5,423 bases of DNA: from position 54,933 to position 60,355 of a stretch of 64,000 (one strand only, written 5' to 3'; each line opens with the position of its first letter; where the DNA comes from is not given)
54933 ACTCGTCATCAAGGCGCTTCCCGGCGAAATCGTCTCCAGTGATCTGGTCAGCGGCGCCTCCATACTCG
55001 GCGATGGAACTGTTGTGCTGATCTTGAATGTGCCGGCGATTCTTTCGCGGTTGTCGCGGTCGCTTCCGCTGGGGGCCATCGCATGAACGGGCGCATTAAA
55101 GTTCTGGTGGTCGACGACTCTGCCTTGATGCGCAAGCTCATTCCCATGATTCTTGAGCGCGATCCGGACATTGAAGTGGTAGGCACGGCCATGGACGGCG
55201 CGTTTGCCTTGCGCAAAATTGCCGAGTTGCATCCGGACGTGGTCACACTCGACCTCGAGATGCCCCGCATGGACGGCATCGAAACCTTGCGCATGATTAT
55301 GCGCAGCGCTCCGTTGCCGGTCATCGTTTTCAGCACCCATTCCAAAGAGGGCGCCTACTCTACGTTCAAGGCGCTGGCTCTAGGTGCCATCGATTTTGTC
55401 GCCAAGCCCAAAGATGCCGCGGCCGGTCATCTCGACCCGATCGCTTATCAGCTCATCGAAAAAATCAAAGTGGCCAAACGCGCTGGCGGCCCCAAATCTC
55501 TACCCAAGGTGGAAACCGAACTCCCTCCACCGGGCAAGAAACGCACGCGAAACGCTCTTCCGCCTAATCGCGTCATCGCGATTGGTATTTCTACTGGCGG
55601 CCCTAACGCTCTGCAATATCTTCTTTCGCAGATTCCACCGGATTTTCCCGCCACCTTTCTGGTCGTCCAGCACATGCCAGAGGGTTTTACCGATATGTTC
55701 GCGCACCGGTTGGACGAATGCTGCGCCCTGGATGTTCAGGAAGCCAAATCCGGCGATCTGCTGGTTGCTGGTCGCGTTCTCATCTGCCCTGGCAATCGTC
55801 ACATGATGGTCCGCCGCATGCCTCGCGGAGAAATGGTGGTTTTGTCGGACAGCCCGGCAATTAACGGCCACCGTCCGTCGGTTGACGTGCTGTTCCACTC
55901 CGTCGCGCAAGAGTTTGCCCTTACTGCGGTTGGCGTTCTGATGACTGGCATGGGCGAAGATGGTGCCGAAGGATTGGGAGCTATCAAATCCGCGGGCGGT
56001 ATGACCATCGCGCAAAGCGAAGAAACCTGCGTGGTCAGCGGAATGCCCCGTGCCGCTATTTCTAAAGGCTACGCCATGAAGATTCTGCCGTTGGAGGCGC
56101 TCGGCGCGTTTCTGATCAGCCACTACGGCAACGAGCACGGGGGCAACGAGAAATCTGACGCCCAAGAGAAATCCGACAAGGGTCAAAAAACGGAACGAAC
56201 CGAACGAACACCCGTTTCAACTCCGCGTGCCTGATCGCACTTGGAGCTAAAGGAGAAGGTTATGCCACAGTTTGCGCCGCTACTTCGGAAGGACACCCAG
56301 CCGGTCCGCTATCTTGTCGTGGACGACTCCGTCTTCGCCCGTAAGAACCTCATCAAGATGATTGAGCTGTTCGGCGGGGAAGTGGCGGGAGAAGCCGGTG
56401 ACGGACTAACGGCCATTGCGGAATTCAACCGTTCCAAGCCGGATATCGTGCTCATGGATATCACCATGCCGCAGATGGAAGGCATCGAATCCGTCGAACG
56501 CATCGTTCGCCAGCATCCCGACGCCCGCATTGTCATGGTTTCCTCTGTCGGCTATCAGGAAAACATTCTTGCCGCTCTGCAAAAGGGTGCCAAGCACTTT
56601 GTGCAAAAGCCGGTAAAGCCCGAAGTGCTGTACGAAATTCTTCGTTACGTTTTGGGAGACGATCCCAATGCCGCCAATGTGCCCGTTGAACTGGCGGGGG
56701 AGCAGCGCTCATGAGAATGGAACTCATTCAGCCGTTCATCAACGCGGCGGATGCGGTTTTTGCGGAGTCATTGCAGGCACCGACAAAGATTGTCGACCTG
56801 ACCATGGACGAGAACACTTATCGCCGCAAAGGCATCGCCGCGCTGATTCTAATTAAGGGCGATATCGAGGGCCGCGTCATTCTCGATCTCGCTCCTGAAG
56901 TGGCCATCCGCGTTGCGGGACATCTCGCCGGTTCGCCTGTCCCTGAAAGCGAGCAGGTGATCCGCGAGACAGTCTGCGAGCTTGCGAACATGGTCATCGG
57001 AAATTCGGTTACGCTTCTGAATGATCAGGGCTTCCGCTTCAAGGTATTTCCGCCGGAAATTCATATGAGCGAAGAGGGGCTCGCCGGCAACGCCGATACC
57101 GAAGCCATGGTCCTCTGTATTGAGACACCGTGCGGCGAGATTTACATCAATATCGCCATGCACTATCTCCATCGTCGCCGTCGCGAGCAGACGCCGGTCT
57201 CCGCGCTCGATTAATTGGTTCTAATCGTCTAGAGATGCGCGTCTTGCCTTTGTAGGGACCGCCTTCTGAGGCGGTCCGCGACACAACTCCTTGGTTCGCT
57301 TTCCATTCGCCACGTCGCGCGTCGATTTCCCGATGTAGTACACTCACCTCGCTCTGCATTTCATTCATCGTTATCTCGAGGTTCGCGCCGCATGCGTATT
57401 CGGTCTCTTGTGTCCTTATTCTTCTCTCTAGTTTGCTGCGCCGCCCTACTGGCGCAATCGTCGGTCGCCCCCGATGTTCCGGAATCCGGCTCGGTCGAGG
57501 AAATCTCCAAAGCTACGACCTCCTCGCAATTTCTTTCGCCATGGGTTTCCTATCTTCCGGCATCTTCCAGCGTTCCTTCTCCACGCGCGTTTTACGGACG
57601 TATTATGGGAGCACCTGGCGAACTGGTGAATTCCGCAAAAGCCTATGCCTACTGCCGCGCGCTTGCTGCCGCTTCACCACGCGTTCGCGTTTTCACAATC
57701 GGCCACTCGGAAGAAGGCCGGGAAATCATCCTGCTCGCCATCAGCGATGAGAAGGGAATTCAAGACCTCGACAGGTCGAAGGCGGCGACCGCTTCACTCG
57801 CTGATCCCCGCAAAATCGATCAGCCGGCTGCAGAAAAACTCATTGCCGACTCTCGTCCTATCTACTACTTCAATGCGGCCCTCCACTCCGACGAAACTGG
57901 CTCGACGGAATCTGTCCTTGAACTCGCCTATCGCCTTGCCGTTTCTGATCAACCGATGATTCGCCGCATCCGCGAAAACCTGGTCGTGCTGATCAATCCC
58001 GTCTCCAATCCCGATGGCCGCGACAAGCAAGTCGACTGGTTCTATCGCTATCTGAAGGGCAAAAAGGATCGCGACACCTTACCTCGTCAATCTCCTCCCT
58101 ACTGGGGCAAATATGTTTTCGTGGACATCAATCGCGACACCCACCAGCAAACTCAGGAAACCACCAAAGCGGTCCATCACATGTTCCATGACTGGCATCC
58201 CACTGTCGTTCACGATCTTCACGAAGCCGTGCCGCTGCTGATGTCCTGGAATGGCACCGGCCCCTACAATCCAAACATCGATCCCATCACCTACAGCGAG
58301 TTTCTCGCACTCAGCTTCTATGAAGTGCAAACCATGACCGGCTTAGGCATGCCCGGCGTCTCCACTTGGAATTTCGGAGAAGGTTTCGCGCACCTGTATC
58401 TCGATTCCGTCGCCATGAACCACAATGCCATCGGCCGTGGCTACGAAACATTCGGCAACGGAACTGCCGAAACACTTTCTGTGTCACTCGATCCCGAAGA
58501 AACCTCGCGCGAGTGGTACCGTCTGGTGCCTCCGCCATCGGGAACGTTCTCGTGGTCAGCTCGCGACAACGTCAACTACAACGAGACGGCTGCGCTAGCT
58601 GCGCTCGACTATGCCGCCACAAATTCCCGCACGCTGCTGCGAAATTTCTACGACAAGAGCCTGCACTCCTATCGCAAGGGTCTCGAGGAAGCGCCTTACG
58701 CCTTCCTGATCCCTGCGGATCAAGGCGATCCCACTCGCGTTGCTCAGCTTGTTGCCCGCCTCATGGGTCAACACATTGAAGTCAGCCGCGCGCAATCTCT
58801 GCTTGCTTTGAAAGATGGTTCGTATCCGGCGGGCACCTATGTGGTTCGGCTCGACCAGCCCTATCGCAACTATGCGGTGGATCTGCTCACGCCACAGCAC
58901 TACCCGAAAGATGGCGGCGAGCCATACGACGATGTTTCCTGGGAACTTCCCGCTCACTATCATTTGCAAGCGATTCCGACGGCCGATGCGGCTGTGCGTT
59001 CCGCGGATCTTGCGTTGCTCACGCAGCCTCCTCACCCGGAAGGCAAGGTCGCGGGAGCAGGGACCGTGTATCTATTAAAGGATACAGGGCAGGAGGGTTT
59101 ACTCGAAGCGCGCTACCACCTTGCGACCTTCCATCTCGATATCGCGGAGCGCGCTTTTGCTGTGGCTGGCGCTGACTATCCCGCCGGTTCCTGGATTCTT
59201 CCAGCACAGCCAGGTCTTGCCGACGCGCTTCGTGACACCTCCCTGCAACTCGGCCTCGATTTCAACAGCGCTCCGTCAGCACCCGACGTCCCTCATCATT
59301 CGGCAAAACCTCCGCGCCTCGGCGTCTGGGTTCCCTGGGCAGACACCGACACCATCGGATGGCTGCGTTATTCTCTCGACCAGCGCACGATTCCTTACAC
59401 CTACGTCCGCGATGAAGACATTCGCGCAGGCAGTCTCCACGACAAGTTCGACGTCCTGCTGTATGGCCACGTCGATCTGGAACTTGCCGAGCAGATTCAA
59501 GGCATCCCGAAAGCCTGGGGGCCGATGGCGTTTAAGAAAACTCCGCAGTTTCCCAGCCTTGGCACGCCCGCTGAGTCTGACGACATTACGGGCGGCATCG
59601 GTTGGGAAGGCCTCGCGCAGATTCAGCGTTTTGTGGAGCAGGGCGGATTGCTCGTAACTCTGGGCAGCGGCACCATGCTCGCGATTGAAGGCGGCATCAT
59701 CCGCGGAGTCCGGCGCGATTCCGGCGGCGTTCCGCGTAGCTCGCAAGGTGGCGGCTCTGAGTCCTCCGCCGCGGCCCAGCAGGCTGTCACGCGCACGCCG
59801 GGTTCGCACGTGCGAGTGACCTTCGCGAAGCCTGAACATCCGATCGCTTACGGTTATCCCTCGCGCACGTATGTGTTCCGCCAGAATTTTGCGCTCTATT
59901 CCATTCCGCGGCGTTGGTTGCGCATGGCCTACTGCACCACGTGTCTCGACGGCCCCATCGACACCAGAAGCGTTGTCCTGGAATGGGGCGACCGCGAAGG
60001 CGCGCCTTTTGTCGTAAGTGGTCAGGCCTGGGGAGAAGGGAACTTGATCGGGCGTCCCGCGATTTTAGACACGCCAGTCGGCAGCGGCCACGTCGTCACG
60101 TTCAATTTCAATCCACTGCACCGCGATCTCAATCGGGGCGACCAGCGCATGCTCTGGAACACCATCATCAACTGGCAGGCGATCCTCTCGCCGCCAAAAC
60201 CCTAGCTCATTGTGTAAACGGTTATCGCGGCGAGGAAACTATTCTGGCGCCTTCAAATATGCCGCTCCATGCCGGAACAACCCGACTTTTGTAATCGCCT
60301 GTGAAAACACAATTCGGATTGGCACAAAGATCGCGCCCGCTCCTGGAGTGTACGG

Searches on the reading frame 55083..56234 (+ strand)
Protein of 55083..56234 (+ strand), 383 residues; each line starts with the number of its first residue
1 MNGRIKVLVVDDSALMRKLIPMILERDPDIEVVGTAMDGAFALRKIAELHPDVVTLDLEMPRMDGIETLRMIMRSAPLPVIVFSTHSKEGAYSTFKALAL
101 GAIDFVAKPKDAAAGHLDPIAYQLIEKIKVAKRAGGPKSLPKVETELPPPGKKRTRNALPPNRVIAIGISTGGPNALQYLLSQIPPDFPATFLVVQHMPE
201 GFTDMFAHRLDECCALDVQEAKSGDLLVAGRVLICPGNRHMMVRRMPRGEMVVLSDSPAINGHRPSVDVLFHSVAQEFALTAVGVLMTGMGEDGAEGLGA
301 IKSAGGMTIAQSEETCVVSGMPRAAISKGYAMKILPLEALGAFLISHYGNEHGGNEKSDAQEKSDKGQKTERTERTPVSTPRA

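Call 84: search_protein_families(library=pfam, proteins=[window:55083-56234:+], max_evalue=0.01)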
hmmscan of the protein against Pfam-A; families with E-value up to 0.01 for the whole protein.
window:55083-56234:+ (383 aa): 2 families
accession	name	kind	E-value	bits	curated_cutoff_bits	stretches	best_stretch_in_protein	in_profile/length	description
PF01339.22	CheB_methylest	-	9.9e-68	227.7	24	1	165-343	1-173/174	CheB methylesterase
PF00072.30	Response_reg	-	2e-23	83.1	30.2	1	7-112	1-103/111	Response regulator receiver domain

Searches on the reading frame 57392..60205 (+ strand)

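Call 91: search_protein_families(library=pfam, proteins=[window:57392-60205:+], max_evalue=0.00001)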
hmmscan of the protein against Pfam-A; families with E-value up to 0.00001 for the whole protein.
window:57392-60205:+ (937 aa): 1 family
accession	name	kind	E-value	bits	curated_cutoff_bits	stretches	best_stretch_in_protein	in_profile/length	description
PF00246.29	Peptidase_M14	-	1.4e-16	61.5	21.6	1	85-253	2-136/286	Zinc carboxypeptidase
